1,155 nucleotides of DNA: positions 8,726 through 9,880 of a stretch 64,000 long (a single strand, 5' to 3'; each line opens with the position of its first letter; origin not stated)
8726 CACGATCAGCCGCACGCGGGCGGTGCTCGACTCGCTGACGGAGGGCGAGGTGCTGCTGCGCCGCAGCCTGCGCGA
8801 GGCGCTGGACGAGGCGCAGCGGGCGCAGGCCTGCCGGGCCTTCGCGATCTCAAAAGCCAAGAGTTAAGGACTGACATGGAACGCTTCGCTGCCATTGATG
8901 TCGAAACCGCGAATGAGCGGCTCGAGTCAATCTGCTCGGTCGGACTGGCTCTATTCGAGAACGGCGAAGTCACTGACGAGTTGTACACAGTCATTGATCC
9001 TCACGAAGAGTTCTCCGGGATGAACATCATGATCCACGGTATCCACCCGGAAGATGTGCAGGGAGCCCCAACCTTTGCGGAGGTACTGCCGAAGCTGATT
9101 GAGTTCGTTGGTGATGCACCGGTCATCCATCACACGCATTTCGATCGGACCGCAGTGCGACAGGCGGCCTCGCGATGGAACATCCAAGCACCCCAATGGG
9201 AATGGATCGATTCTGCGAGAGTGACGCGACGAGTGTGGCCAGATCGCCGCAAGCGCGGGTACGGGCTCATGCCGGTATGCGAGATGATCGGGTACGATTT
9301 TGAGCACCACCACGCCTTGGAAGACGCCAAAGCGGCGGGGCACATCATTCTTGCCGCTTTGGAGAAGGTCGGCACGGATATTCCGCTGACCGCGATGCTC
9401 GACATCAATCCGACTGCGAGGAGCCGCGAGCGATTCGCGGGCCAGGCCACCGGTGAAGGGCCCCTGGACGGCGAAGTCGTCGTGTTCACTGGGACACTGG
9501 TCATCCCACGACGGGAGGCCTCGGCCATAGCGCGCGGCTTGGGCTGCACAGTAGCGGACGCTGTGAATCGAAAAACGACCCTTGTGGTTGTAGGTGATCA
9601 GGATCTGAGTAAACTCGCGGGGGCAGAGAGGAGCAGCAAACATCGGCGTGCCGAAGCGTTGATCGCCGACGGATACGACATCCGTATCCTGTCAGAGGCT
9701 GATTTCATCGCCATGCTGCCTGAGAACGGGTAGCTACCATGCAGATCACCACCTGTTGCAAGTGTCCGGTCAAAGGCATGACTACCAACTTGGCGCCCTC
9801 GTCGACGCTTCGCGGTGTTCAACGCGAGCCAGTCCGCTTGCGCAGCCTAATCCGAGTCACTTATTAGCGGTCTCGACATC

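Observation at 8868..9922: ~1 kb low-GC island carrying a DEDDh exonuclease-BRCT fusion gene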

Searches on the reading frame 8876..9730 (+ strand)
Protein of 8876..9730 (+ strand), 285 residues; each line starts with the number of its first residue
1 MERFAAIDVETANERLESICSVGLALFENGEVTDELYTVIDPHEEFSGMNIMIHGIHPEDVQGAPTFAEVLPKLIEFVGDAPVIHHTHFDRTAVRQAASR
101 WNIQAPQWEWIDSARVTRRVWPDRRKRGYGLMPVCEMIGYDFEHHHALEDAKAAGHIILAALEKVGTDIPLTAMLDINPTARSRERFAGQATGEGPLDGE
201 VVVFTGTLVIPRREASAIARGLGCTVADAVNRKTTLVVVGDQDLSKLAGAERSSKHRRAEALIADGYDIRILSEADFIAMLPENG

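Call 7: search_protein_families(library=pfam, proteins=[window:8876-9730:+], max_evalue=0.01)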
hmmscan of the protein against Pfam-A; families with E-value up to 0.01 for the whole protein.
window:8876-9730:+ (285 aa): 3 families
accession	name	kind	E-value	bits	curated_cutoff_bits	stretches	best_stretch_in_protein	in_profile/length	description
PF00929.31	RNase_T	-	8.4e-14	52.9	24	1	6-154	2-160/164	Exonuclease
PF16473.11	Rv2179c-like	-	3.8e-08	33.7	27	1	5-157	3-172/177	3'-5' exoribonuclease Rv2179c-like domain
PF00533.33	BRCT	-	2.3e-07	31.4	21.3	1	194-254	3-65/78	BRCA1 C Terminus (BRCT) domain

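Call 8: search_protein_families(library=ncbifam, proteins=[window:8876-9730:+], max_evalue=0.01)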
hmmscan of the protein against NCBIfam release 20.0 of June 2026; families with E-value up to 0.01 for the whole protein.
window:8876-9730:+ (285 aa): 30 families (the best 25 are shown)
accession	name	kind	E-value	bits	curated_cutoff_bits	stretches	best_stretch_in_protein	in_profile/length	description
NF004844.0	PRK06195.1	equivalog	1.6e-57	195.3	373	2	4-166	3-165/309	DNA polymerase III subunit epsilon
NF005907.0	PRK07883.1-5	equivalog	2.1e-22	79.3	454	1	4-167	30-197/584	DEDD exonuclease domain-containing protein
TIGR01407.1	dinG_rel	hypoth_equivalog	5.4e-21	74.6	547.7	1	3-177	1-176/889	putative DnaQ family exonuclease/DinG family helicase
NF005905.0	PRK07883.1-3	equivalog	6e-21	74.7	508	1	4-168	26-194/581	DEDD exonuclease domain-containing protein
NF001688.0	PRK00448.1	equivalog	1.6e-20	72.4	873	1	3-187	424-609/1445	PolC-type DNA polymerase III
TIGR01405.1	polC_Gram_pos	equivalog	1.6e-17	62.5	1043.45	1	4-184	191-372/1211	DNA polymerase III subunit alpha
NF005981.0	PRK08074.1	equivalog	3.4e-17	61.7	789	1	2-175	3-178/931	ATP-dependent DNA helicase DinG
NF005906.0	PRK07883.1-4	equivalog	1.5e-15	56.6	495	1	4-165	8-171/563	DEDD exonuclease domain-containing protein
NF005903.0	PRK07883.1-1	equivalog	4.1e-15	55.3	1038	1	14-167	60-215/642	DEDD exonuclease domain-containing protein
NF005836.0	PRK07740.1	equivalog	5.3e-14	52.2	261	1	7-164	64-225/244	hypothetical protein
NF005289.0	PRK06807.1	equivalog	8.2e-14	51.5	335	1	3-160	9-167/313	3'-5' exonuclease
NF005569.0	PRK07246.1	equivalog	2.6e-13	49.2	794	1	2-172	7-176/820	bifunctional DnaQ family exonuclease/ATP-dependent helicase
NF004719.0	PRK06063.1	equivalog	4.9e-13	48.7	389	1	3-164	17-179/331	DEDDh family exonuclease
NF006602.0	PRK09146.1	subfamily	5e-12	45.7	266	1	4-119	49-169/239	3'-5' exonuclease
TIGR00573.1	dnaq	subfamily_domain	1.7e-11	44.1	71.5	1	3-164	8-176/217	exonuclease, DNA polymerase III, epsilon subunit family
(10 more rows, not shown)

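Call 9: search_protein_families(library=padloc, proteins=[window:8876-9730:+], max_evalue=0.01)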
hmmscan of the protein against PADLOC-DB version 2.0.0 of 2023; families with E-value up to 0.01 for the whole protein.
window:8876-9730:+ (285 aa): 3 families
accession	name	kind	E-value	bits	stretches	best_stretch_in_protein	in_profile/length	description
PDLC05027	PDC-S48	-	7.2e-34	115.6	2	2-177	4-182/411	-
PDLC01247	DEDDh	-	1.4e-25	88.5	1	6-157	2-137/139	"CAS-I,CAS-II,CAS-III,CAS-IV,CAS-V,CAS-VI; associated"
PDLC05028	PDC-S48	-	2.8e-21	73.6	1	4-161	20-179/512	-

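Call 10: find_homologous_proteins(query=window:8876-9730:+)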
Query window:8876-9730:+ (285 aa): 1949 proteins with E <= 0.001 among 6844 candidates; the best 120 are listed.
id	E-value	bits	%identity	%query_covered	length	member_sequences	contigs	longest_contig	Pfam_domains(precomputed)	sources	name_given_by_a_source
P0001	1.2e-93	331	54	96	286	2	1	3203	PF00929.32,PF00533.34,PF16473.12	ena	-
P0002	1.2e-92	328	55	96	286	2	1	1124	PF00929.32,PF16473.12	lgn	-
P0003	1.2e-92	328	53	96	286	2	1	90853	PF00929.32,PF00533.34,PF16473.12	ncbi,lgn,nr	ncbi:MAG: exonuclease domain-containing protein [Pseudomonadota bacterium]|nr:exonuclease domain-con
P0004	2.0e-92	327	54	96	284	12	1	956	PF00929.32,PF16473.12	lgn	-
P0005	3.3e-92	327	52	98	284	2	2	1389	PF00929.32,PF16473.12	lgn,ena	-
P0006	8.0e-92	325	52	96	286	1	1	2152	PF00929.32,PF16473.12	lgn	-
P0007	9.8e-92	325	53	96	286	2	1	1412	PF00929.32,PF16473.12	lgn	-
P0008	1.1e-91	325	52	96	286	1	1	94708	PF00929.32,PF00533.34,PF16473.12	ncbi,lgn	-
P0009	2.0e-91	324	53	96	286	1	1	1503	PF00929.32,PF00533.34,PF16473.12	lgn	-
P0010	2.0e-91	324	53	98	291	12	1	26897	PF00929.32,PF16473.12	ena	-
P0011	3.0e-91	324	52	96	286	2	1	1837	PF00929.32,PF16473.12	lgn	-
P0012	3.1e-91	324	54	96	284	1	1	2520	PF00929.32,PF00533.34,PF16473.12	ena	-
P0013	4.7e-91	323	55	99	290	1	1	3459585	PF00929.32,PF16473.12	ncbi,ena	-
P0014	7.3e-91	322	53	96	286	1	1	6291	PF00929.32,PF00533.34,PF16473.12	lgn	-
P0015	1.0e-90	322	53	96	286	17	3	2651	PF00929.32,PF16473.12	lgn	-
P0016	1.1e-90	322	54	96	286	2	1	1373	PF00929.32,PF00533.34,PF16473.12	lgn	-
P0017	1.1e-90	322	51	98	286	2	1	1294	PF00929.32,PF00533.34,PF16473.12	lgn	-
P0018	1.3e-90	321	51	99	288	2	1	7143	PF00929.32,PF16473.12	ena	-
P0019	1.5e-90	321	54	96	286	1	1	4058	PF00929.32,PF16473.12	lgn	-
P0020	1.7e-90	321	54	96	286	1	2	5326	PF00929.32,PF00533.34,PF16473.12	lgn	-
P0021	1.9e-90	321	51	99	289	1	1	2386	PF00929.32,PF00533.34,PF16473.12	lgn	-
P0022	3.3e-90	320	53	96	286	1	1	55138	PF00929.32,PF00533.34,PF16473.12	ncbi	-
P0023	4.2e-90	320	53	96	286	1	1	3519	PF00929.32,PF16473.12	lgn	-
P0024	5.1e-90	320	53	96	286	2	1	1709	PF00929.32,PF16473.12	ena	-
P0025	5.3e-90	319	53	96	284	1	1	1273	PF00929.32,PF00533.34,PF16473.12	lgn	-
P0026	7.1e-90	319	53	96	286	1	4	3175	PF00929.32,PF00533.34,PF16473.12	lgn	-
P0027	8.3e-90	319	53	96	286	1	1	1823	PF00929.32,PF16473.12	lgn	-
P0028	8.5e-90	319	53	96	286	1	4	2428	PF00929.32,PF16473.12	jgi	jgi:DNA polymerase III subunit epsilon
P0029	1.5e-89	318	52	99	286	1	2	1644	PF00929.32,PF16473.12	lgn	-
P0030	1.6e-89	318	52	97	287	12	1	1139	PF00929.32,PF00533.34,PF16473.12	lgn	-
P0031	1.8e-89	318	53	96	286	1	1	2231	PF00929.32,PF00533.34,PF16473.12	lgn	-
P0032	2.0e-89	318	55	96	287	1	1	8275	PF00929.32,PF00533.34,PF16473.12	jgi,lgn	jgi:DNA polymerase-3 subunit epsilon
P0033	2.6e-89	317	53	96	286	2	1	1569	PF00929.32,PF00533.34,PF16473.12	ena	-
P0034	2.7e-89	317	54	96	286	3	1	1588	PF00929.32,PF16473.12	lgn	-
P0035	3.1e-89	317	52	96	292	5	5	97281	PF00929.32,PF16473.12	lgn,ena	-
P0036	4.7e-89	316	52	96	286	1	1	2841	PF00929.32,PF00533.34,PF16473.12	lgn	-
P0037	5.7e-89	316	53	96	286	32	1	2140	PF00929.32,PF16473.12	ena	-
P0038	5.9e-89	316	52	96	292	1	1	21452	PF00929.32,PF16473.12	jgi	jgi:DNA polymerase-3 subunit epsilon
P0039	6.7e-89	316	53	96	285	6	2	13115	PF00929.32,PF16473.12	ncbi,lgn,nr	ncbi:MAG: 3'-5' exoribonuclease [Natronohydrobacter sp.]|nr:3'-5' exoribonuclease [Natronohydrobacte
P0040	7.4e-89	316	53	96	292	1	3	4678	PF00929.32,PF16473.12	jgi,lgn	jgi:DNA polymerase-3 subunit epsilon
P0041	8.1e-89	316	51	96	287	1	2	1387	PF00929.32,PF00533.34,PF16473.12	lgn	-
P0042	9.1e-89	315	51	96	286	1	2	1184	PF00929.32,PF16473.12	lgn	-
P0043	9.1e-89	315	52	96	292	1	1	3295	PF00929.32,PF16473.12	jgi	jgi:DNA polymerase-3 subunit epsilon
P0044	9.4e-89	315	53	96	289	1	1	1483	PF00929.32,PF00533.34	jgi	jgi:DNA polymerase-3 subunit epsilon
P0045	9.9e-89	315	53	96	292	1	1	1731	PF00929.32,PF00533.34,PF16473.12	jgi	jgi:DNA polymerase-3 subunit epsilon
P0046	1.0e-88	315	53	96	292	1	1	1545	PF00929.32,PF00533.34,PF16473.12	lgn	-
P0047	1.0e-88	315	52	96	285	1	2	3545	PF00929.32,PF00533.34,PF16473.12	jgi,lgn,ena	-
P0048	1.1e-88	315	52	97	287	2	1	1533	PF00929.32,PF00533.34,PF16473.12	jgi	-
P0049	1.6e-88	315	51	96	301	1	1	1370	PF00929.32,PF16473.12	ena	-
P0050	1.6e-88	315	54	96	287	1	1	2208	PF00929.32,PF16473.12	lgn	-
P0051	1.8e-88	314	54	96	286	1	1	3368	PF00929.32,PF00533.34,PF16473.12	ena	-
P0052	2.0e-88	314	51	98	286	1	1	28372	PF00929.32,PF16473.12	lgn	-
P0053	2.1e-88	314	52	98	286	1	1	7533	PF00929.32,PF16473.12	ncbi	-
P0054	2.2e-88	314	51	96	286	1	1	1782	PF00929.32,PF16473.12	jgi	-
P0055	2.3e-88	314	51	96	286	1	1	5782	PF00929.32,PF16473.12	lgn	-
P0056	2.4e-88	314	52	98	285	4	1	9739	PF00929.32,PF16473.12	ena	-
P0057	3.1e-88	314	53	96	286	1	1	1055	PF00929.32,PF00533.34,PF16473.12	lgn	-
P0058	3.1e-88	314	55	96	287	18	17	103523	PF00929.32,PF16473.12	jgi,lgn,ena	jgi:DNA polymerase-3 subunit epsilon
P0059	3.3e-88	314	53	96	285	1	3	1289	PF00929.32,PF16473.12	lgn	-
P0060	4.6e-88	313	52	96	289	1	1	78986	PF00929.32,PF16473.12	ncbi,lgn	ncbi:MAG: exonuclease domain-containing protein [Pseudomonadota bacterium]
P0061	4.9e-88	313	51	96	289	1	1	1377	PF00929.32,PF00533.34,PF16473.12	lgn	-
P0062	5.3e-88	313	53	96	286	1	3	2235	PF00929.32,PF00533.34,PF16473.12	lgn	-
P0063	5.9e-88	313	52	96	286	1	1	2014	PF00929.32,PF00533.34,PF16473.12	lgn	-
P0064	6.0e-88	313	53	96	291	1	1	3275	PF00929.32,PF16473.12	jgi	jgi:DNA polymerase III subunit epsilon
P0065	7.9e-88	312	54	96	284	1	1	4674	PF00929.32,PF16473.12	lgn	-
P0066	9.9e-88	312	52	96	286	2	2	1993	PF00929.32,PF16473.12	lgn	-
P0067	1.1e-87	312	52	98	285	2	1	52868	PF00929.32,PF16473.12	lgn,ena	-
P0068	1.2e-87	312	53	96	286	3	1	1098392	PF00929.32,PF16473.12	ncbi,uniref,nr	ncbi:3'-5' exoribonuclease [Paracoccus sp. TK19116]|uniref:3'-5' exoribonuclease n=1 Tax=Paracoccus 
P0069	1.4e-87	312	52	96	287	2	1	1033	PF00929.32,PF00533.34,PF16473.12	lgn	-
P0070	1.6e-87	311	52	96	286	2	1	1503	PF00929.32,PF00533.34,PF16473.12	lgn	-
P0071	1.7e-87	311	51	98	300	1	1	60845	PF00929.32,PF16473.12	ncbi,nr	ncbi:MAG: exonuclease domain-containing protein [Alphaproteobacteria bacterium]|nr:exonuclease domai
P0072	2.0e-87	311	53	96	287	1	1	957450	PF00929.32,PF00533.34,PF16473.12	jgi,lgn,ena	-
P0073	2.4e-87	311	52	96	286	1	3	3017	PF00929.32,PF16473.12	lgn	-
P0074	2.7e-87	311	53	96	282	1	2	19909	PF00929.32,PF00533.34,PF16473.12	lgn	-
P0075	3.0e-87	310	51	96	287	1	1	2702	PF00929.32,PF16473.12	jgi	jgi:DNA polymerase III subunit epsilon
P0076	3.7e-87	310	51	99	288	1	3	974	PF00929.32,PF16473.12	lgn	-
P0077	4.2e-87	310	52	96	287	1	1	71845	PF00929.32,PF16473.12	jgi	jgi:DNA polymerase-3 subunit epsilon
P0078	4.4e-87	310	52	96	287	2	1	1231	PF00929.32,PF16473.12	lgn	-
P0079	5.0e-87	310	51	98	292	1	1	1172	PF00929.32,PF00533.34,PF16473.12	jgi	-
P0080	5.2e-87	310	52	96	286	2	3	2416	PF00929.32,PF16473.12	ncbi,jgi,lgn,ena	ncbi:MAG: exonuclease domain-containing protein [Rhizobiaceae bacterium]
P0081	5.3e-87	310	51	96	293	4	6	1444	PF00929.32,PF00533.34,PF16473.12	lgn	-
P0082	6.1e-87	309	52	96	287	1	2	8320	PF00929.32,PF16473.12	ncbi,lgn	ncbi:MAG: hypothetical protein Tsb008_19800 [Rhodothalassiaceae bacterium]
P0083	6.4e-87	309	52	96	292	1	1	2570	PF00929.32,PF16473.12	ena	-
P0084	6.8e-87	309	53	96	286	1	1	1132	PF00929.32,PF00533.34,PF16473.12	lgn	-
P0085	6.9e-87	309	53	98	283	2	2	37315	PF00929.32,PF16473.12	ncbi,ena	-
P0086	7.2e-87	309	52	96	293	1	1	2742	PF00929.32,PF00533.34,PF16473.12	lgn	-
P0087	8.2e-87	309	52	96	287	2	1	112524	PF00929.32,PF16473.12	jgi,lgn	-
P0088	1.4e-86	308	52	96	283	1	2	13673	PF00929.32,PF16473.12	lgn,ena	-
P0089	1.4e-86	308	53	96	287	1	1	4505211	PF00929.32,PF00533.34,PF16473.12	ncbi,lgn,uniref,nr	ncbi:exonuclease domain-containing protein [Roseobacter litoralis]|uniref:Exonuclease-like protein n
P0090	1.8e-86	308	52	96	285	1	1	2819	PF00929.32,PF16473.12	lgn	-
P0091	1.8e-86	308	51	96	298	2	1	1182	PF00929.32,PF00533.34,PF16473.12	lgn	-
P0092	1.9e-86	308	50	96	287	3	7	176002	PF00929.32,PF16473.12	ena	-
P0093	2.0e-86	308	50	96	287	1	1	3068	PF00929.32,PF16473.12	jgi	jgi:DNA polymerase-3 subunit epsilon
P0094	2.1e-86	308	51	96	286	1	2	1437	PF00929.32,PF16473.12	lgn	-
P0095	2.4e-86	307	53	96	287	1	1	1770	PF00929.32,PF16473.12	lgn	-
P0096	2.4e-86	307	52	96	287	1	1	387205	PF00929.32,PF16473.12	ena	-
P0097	2.5e-86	307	52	96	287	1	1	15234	PF00929.32,PF16473.12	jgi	jgi:DNA polymerase-3 subunit epsilon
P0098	3.0e-86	307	51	96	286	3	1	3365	PF00929.32,PF16473.12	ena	-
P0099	3.0e-86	307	51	96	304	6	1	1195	PF00929.32,PF16473.12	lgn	-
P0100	3.1e-86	307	54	96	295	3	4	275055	PF00929.32,PF16473.12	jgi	jgi:DNA polymerase III subunit epsilon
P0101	3.3e-86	307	52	98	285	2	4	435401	PF00929.32,PF16473.12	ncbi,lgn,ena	-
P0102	3.6e-86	307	51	96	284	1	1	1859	PF00929.32,PF00533.34,PF16473.12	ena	-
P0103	3.7e-86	307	54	96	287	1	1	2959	PF00929.32,PF00533.34,PF16473.12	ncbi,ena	-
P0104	4.0e-86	307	52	96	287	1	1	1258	PF00929.32,PF16473.12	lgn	-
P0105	4.2e-86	307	51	99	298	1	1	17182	PF00929.32,PF16473.12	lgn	-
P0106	4.2e-86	307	50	96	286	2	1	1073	PF00929.32,PF00533.34,PF16473.12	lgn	-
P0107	4.6e-86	307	51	96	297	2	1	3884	PF00929.32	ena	-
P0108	5.1e-86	306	51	98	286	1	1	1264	PF00929.32,PF00533.34,PF16473.12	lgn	-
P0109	5.4e-86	306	52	98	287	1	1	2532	PF00929.32,PF16473.12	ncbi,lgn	-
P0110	5.6e-86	306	51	96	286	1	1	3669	PF00929.32,PF16473.12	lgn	-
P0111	5.9e-86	306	51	98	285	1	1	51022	PF00929.32,PF16473.12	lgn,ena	-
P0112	6.2e-86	306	52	96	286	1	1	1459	PF00929.32,PF00533.34,PF16473.12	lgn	-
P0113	6.3e-86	306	50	96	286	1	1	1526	PF00929.32,PF00533.34,PF16473.12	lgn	-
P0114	6.6e-86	306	51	96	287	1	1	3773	PF00929.32,PF16473.12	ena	-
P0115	7.2e-86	306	52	96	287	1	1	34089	PF00929.32,PF16473.12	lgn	-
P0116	7.2e-86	306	51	96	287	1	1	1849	PF00929.32,PF16473.12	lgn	-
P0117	7.3e-86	306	52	96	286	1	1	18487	PF00929.32,PF00533.34,PF16473.12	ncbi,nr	ncbi:MAG: transposase [Rhodospirillales bacterium]|nr:MAG: transposase [Rhodospirillales bacterium]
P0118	7.3e-86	306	50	96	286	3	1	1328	PF00929.32,PF16473.12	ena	-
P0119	8.3e-86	306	51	96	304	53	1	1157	PF00929.32,PF16473.12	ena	-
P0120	9.0e-86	306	52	96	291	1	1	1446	PF00929.32,PF16473.12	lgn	-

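Call 25: find_encoding_contigs(protein=P0089, flank=6000, max_places=2)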
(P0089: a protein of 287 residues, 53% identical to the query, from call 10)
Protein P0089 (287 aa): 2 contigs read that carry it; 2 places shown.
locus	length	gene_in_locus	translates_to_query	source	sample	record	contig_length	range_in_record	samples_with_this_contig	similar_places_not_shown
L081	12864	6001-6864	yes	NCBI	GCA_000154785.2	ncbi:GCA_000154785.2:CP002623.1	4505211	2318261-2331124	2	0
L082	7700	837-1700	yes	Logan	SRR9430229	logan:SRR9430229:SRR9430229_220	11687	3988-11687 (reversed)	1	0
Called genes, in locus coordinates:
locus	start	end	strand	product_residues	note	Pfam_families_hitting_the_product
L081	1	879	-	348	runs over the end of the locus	PF00586:AIRS, PF02769:AIRS_C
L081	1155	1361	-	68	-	-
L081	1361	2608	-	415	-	PF01103:Omp85 (faint)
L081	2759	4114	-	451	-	PF00672:HAMP (weak), PF00512:HisKA, PF13581:HATPase_c_2 (faint), PF02518:HATPase_c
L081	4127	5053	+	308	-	PF00753:Lactamase_B, PF17778:WHD_BLACT (weak)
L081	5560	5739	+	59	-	-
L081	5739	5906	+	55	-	-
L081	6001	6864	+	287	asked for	PF00929:RNase_T, PF16473:Rv2179c-like (weak), PF00533:BRCT (faint)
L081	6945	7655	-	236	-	-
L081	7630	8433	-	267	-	PF03237:Terminase_6N, PF05127:NAT10_TcmA_helicase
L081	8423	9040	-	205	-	-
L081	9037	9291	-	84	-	-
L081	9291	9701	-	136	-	-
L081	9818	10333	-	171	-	-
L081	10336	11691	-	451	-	PF13264:DUF4055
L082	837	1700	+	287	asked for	PF00929:RNase_T, PF16473:Rv2179c-like (weak), PF00533:BRCT (faint)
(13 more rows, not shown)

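Call 26: find_encoding_contigs(protein=P0068, flank=6000, max_places=2)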
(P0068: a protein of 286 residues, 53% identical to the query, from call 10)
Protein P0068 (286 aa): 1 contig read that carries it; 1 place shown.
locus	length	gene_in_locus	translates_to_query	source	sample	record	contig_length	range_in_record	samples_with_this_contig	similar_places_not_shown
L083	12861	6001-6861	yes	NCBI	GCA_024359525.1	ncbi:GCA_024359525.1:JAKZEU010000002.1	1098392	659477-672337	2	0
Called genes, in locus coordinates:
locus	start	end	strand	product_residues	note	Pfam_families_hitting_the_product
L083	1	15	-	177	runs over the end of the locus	-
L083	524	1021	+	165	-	PF04542:Sigma70_r2, PF22029:PhyR_sigma2, PF08281:Sigma70_r4_2, PF04545:Sigma70_r4 (weak)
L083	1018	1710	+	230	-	-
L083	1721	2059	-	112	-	PF13442:Cytochrome_CBB3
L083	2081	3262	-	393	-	PF00174:Oxidored_molyb, PF03404:Mo-co_dimer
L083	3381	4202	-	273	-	PF13531:SBP_bac_11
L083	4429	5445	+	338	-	PF03601:Cons_hypoth698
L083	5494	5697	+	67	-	-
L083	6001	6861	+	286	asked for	PF00929:RNase_T, PF16473:Rv2179c-like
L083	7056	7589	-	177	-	PF01336:tRNA_anti-codon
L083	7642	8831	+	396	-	PF01527:HTH_Tnp_1, PF13276:HTH_21, PF00665:rve, PF13683:rve_3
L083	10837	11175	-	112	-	-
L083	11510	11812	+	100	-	-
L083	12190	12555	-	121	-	PF06170:DUF983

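Call 27: find_encoding_contigs(protein=P0003, flank=6000, max_places=2)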
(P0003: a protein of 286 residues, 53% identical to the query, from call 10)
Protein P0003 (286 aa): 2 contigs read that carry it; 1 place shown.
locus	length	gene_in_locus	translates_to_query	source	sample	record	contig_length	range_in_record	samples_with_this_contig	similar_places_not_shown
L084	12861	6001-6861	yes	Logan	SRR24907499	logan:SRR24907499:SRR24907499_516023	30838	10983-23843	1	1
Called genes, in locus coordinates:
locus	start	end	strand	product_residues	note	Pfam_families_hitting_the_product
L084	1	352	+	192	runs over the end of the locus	PF10502:Peptidase_S26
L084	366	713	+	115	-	PF05284:DUF736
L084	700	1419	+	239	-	PF01464:SLT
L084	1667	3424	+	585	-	PF11843:DUF3363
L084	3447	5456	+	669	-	PF02534:T4SS-DNA_transf, PF10412:TrwB_AAD_bind, PF12696:TraG-D_C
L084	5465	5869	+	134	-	PF01402:RHH_1 (weak)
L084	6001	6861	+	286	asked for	PF00929:RNase_T, PF16473:Rv2179c-like, PF00533:BRCT (weak)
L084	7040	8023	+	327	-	PF00437:T2SSE, PF27713:UCP018868 (weak)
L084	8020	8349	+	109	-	PF04956:TrbC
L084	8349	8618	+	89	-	PF05101:VirB3 (weak)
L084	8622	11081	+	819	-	PF27097:VirB4_TrbE_N, PF03135:CagE_TrbE_VirB (weak), PF19044:P-loop_TraG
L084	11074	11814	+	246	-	-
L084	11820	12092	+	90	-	PF20084:TrbK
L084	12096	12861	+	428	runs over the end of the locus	PF04610:TrbL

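Call 29: find_encoding_contigs(protein=P0008, flank=6000, max_places=1)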
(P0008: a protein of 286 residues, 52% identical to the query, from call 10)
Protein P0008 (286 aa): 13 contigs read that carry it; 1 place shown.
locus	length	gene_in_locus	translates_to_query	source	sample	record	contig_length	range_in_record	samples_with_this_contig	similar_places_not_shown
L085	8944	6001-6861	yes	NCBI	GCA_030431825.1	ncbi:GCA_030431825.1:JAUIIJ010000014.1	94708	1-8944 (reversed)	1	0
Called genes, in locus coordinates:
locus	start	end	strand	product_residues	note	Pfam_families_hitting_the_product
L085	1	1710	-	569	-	PF00501:AMP-binding, PF13193:AMP-binding_C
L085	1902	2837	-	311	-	PF12833:HTH_18, PF00165:HTH_AraC (weak)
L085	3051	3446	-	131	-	PF13683:rve_3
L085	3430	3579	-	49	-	-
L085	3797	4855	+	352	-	PF01548:DEDD_Tnp_IS110, PF02371:Transposase_20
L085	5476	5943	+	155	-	-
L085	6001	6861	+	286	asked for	PF00929:RNase_T, PF16473:Rv2179c-like, PF00533:BRCT (weak)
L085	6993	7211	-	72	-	PF13560:HTH_31, PF01381:HTH_3, PF12844:HTH_19 (weak), PF13443:HTH_26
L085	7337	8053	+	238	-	-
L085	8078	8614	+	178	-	-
